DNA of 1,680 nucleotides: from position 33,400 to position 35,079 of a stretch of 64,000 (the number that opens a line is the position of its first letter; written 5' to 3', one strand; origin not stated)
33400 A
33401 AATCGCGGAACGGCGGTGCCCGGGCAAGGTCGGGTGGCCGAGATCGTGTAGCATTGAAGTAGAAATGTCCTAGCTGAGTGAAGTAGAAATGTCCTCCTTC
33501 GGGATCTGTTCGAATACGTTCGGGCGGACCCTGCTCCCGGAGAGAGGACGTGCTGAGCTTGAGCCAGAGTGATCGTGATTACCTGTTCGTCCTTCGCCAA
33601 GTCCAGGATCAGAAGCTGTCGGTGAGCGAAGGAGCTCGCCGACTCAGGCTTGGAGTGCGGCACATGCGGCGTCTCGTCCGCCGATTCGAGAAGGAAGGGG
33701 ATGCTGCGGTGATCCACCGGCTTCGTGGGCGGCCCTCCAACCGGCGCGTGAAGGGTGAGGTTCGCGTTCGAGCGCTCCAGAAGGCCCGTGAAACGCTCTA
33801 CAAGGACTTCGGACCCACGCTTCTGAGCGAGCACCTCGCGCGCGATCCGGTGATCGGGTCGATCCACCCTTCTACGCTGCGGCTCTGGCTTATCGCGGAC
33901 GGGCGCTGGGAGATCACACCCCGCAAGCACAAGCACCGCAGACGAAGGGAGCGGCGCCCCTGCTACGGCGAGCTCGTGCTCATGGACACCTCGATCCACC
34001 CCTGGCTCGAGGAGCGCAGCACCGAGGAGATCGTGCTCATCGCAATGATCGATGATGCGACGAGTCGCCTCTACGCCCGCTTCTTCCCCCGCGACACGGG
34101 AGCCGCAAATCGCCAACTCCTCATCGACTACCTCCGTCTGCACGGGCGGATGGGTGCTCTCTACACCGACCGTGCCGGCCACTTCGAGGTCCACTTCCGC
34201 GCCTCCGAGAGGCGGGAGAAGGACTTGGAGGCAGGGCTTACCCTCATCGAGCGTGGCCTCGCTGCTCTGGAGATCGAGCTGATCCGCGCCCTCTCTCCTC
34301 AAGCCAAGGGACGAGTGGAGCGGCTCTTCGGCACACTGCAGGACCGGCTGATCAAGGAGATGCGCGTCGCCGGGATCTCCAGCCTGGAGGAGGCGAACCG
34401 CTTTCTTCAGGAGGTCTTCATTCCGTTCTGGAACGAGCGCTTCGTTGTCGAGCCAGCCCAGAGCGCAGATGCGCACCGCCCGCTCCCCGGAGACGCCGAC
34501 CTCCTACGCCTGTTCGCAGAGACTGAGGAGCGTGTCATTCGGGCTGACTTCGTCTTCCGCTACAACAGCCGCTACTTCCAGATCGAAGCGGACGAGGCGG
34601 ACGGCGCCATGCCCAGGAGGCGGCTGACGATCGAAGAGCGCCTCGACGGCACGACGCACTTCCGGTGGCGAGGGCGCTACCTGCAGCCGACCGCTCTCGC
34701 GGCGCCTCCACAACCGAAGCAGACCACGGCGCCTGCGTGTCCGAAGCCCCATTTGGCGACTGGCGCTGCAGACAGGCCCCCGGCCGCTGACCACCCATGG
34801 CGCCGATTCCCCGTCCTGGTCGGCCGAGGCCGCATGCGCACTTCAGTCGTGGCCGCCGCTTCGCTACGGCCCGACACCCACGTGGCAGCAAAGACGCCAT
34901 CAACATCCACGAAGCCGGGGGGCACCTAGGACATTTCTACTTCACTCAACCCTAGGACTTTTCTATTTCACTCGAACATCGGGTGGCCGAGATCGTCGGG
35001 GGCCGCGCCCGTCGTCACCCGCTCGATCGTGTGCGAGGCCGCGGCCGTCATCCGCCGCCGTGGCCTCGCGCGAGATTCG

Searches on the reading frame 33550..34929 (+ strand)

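Call 80: search_protein_families(library=pfam, proteins=[window:33550-34929:+])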
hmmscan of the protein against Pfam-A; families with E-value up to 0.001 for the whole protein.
window:33550-34929:+ (459 aa): 4 families
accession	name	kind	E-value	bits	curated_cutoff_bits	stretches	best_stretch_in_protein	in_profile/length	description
PF13518.12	HTH_28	-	1.3e-06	28.8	25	1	13-62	4-51/52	Helix-turn-helix domain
PF13551.12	HTH_29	-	2.5e-06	27.9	28.1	1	20-72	10-63/64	Winged helix-turn helix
PF13565.12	HTH_32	-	3.3e-06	28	33.7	1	40-114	3-73/73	Homeodomain-like domain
PF13683.12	rve_3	-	0.00025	21.2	26.5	1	240-291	3-51/67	Integrase core domain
